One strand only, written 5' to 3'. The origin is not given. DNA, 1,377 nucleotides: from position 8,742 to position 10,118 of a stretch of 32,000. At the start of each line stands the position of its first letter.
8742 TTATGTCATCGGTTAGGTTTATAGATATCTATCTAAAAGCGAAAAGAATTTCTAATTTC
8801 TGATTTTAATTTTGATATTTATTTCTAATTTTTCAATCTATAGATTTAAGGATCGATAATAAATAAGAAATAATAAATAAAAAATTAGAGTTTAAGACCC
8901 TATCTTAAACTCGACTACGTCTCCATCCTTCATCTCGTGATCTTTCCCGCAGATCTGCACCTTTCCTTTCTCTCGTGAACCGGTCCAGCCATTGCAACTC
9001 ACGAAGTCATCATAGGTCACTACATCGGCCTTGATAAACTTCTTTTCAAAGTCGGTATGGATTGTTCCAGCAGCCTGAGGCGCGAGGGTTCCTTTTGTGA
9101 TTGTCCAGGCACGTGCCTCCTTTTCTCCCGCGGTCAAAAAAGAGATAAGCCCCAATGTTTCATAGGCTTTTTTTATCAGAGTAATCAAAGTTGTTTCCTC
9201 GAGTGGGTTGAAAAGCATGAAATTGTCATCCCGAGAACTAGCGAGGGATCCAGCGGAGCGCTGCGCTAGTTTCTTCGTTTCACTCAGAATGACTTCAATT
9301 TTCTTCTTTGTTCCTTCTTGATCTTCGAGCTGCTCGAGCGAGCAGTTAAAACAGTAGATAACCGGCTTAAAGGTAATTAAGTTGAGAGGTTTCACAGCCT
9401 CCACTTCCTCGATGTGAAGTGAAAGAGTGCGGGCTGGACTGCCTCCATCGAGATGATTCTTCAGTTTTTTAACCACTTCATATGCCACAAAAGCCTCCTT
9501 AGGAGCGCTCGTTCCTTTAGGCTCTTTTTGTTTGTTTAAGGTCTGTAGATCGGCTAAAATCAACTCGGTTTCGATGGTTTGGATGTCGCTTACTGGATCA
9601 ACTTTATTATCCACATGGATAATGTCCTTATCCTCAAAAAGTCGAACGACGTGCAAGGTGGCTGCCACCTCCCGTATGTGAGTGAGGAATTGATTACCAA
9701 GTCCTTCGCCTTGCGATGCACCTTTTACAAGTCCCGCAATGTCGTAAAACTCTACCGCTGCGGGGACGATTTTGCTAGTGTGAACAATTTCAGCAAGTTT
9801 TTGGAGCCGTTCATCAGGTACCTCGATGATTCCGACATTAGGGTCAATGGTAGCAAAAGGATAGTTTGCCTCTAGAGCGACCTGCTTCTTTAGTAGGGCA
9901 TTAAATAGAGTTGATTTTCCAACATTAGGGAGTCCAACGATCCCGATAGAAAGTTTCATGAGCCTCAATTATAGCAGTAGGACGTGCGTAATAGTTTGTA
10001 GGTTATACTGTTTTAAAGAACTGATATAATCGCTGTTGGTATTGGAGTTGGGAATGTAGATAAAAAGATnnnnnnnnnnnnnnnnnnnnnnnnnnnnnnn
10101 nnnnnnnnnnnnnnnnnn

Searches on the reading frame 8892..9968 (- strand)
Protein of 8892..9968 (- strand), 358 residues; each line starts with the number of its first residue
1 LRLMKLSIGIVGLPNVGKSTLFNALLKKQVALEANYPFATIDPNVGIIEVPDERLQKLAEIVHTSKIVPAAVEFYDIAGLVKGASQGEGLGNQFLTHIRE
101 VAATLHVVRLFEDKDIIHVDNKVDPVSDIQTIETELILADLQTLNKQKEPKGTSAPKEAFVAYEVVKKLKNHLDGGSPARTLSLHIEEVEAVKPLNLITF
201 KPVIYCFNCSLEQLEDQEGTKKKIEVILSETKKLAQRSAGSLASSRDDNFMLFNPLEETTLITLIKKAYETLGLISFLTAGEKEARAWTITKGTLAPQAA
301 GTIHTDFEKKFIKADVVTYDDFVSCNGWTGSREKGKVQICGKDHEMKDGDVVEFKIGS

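Call 32: search_protein_families(library=pfam, proteins=[window:8892-9968:-], max_evalue=0.01)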
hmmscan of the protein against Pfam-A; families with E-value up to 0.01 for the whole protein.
window:8892-9968:- (358 aa): 4 families
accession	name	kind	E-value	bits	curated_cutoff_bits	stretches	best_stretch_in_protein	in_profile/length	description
PF06071.19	YchF-GTPase_C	-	3.9e-34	117.1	27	1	274-356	1-83/84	Protein of unknown function (DUF933)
PF01926.29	MMR_HSR1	-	4.7e-22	78.7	21.9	1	8-125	2-98/113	50S ribosome-binding GTPase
PF02421.24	FeoB_N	-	1.9e-06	27.9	27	1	8-54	3-48/156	Ferrous iron transport protein B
PF02824.27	TGS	-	5.5e-06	26.8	22.2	1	290-354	13-58/60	TGS domain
